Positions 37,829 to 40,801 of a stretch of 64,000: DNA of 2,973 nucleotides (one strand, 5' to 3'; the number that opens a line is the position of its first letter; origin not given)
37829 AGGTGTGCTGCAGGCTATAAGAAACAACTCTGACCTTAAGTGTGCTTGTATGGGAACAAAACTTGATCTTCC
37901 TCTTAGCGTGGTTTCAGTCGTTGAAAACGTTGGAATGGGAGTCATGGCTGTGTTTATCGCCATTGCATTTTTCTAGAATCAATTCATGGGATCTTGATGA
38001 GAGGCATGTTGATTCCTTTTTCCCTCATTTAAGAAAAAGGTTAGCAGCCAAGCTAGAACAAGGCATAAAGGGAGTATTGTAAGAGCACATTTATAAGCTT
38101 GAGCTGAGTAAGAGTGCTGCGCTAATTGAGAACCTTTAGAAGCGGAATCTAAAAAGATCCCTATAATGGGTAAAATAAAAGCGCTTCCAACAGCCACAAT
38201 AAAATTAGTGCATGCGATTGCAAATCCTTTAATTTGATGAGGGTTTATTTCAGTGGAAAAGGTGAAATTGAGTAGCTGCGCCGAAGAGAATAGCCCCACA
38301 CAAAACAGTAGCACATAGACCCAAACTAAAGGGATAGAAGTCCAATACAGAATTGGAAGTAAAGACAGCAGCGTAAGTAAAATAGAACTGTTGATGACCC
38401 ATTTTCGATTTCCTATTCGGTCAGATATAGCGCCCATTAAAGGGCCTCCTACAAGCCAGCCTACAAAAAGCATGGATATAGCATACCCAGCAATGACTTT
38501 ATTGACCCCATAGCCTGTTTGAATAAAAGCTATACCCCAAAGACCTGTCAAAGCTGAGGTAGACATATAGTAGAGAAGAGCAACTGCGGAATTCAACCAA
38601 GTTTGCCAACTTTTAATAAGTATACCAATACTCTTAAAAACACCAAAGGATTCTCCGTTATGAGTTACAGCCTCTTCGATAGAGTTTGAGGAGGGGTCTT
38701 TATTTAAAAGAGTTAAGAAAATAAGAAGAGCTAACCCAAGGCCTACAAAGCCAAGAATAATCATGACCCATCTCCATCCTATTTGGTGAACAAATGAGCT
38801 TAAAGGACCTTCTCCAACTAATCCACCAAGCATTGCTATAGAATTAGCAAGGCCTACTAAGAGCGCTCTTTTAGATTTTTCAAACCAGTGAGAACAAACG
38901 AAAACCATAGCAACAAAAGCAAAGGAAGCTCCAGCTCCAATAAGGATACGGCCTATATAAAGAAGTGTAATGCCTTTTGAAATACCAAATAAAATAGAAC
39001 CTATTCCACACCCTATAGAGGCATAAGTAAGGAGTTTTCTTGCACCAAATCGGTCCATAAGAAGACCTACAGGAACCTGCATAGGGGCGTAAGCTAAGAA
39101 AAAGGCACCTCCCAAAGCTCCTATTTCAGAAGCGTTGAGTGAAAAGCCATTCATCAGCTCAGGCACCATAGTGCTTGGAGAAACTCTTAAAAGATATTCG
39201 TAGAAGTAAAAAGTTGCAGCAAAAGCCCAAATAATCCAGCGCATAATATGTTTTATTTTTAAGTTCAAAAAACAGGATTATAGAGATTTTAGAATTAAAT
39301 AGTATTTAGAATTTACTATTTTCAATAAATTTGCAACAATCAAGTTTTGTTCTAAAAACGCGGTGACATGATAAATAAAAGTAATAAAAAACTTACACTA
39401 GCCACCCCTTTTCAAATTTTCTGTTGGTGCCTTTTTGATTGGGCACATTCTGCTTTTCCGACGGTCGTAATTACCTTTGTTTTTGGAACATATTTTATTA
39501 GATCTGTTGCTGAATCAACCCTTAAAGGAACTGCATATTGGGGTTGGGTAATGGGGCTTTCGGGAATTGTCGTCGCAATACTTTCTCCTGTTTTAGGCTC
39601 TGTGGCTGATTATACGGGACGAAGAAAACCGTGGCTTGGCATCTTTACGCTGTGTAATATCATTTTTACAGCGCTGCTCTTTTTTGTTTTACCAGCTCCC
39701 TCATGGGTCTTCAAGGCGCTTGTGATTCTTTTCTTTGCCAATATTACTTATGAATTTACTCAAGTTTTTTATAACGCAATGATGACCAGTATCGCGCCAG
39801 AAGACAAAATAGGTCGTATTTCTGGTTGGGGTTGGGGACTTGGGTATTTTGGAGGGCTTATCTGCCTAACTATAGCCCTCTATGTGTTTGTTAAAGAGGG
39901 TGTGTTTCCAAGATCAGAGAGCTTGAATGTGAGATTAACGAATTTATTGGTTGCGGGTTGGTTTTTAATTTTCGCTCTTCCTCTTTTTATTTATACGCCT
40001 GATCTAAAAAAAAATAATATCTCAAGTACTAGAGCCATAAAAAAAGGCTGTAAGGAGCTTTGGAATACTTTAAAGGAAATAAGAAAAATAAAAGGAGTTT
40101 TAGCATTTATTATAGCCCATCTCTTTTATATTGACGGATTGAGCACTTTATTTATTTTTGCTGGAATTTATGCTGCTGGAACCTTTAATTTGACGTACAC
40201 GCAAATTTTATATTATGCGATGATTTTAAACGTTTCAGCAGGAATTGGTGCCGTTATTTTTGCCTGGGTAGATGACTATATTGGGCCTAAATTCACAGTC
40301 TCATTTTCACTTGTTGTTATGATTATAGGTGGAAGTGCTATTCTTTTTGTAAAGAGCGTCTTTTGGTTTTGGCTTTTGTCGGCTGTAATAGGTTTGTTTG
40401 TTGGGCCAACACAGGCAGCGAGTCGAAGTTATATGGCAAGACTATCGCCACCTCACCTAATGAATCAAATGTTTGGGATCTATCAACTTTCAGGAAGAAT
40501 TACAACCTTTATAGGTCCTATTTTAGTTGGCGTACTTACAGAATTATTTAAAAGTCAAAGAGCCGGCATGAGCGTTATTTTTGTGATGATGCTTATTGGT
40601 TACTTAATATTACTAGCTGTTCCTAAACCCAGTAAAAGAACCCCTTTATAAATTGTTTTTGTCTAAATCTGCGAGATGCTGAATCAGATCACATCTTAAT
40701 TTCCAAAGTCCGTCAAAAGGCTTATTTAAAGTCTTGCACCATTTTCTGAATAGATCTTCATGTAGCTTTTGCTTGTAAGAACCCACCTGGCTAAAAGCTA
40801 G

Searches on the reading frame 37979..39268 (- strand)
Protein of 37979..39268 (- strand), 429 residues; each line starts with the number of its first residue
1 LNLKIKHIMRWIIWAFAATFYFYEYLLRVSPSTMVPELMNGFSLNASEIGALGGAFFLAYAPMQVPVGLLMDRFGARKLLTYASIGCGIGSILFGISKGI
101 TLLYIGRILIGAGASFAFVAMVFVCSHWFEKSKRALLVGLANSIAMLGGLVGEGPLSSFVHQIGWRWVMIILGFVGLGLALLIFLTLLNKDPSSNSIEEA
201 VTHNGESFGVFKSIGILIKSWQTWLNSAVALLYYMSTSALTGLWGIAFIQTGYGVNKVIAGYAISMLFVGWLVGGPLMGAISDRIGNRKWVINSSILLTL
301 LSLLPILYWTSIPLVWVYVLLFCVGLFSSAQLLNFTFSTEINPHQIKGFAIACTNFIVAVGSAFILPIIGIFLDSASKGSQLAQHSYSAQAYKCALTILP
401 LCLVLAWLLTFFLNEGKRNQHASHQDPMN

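Call 57: search_protein_families(library=ncbifam, proteins=[window:37979-39268:-], max_evalue=1e-8)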
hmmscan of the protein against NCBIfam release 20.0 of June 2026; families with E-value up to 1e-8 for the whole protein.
window:37979-39268:- (429 aa): 14 families
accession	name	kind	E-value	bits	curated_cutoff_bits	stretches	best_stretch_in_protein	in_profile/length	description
TIGR00893.1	2A0114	subfamily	1e-37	130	395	1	21-380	3-376/399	D-galactonate transporter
TIGR00881.1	2A0104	subfamily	6.9e-30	104.3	407.75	1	21-374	4-371/379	phosphoglycerate transporter protein PgtP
NF049980.1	SfMCT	equivalog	2.1e-16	59.6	320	1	39-325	29-317/378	L-lactate MFS transporter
TIGR00895.1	2A0115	subfamily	1.2e-15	57.3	418.55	0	32-187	37-192/398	aromatic acid/H+ symport family MFS transporter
TIGR00886.1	2A0108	subfamily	2.6e-15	56.4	311.7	1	26-345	15-352/368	NarK family nitrate/nitrite MFS transporter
TIGR00880.1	2_A_01_02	superfamily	3.9e-14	53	131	1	54-186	1-137/141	multidrug resistance protein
TIGR00898.1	2A0119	subfamily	2.4e-13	49.7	550.75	1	258-373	126-238/506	cation transport protein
NF008661.1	PRK11663.1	subfamily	1.8e-12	47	564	1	11-360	33-391/439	MFS transporter family glucose-6-phosphate receptor UhpC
TIGR00894.1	2A0114euk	subfamily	2.6e-11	42.7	626.45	1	40-194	69-225/465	Na(+)-dependent inorganic phosphate cotransporter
NF008586.0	PRK11551.1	equivalog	5e-10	38.9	410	0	35-195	38-198/406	3-(3-hydroxy-phenyl)propionate transporter MhpT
TIGR00710.1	efflux_Bcr_CflA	subfamily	1.5e-09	37.8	200.9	1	35-338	28-323/385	Bcr/CflA family efflux MFS transporter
TIGR00890.1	2A0111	subfamily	1.5e-09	37.3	374.85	1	57-325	48-310/377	oxalate/formate antiport family MFS transporter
NF012174.0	tet_MFS_A_B_C_D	equivalog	2.8e-09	36.3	475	1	34-325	24-310/382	Tet(A)/Tet(B)/Tet(C) family tetracycline efflux MFS transporter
TIGR00711.1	efflux_EmrB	subfamily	8.1e-09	34.7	230.2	0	34-192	24-182/485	DHA2 family efflux MFS transporter permease subunit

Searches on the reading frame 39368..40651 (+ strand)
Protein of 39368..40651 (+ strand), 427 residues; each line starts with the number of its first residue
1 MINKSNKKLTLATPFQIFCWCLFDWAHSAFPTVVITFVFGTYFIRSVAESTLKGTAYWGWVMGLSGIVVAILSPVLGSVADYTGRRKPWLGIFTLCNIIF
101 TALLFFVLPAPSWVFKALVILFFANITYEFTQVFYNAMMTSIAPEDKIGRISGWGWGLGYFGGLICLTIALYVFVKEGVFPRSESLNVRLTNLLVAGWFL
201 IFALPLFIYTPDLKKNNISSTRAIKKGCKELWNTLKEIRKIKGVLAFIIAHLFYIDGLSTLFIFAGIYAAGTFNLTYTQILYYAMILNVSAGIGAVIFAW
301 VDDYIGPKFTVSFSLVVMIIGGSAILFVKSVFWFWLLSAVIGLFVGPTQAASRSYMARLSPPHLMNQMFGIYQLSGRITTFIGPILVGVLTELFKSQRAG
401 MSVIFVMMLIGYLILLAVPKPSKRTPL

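Call 57: search_protein_families(library=ncbifam, proteins=[window:39368-40651:+], max_evalue=1e-8)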
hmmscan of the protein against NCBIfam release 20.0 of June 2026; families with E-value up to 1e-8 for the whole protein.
window:39368-40651:+ (427 aa): 3 families
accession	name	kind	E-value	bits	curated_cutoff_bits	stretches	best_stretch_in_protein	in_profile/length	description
TIGR00900.1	2A0121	subfamily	1.2e-12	47.8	319.6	0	197-392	165-361/364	H+ Antiporter protein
TIGR00881.1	2A0104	subfamily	2.8e-09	36.5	407.75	0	260-424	12-176/379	phosphoglycerate transporter protein PgtP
TIGR00883.1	2A0106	subfamily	4.8e-09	35.8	443.45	0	34-145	237-349/400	metabolite/H+ symporter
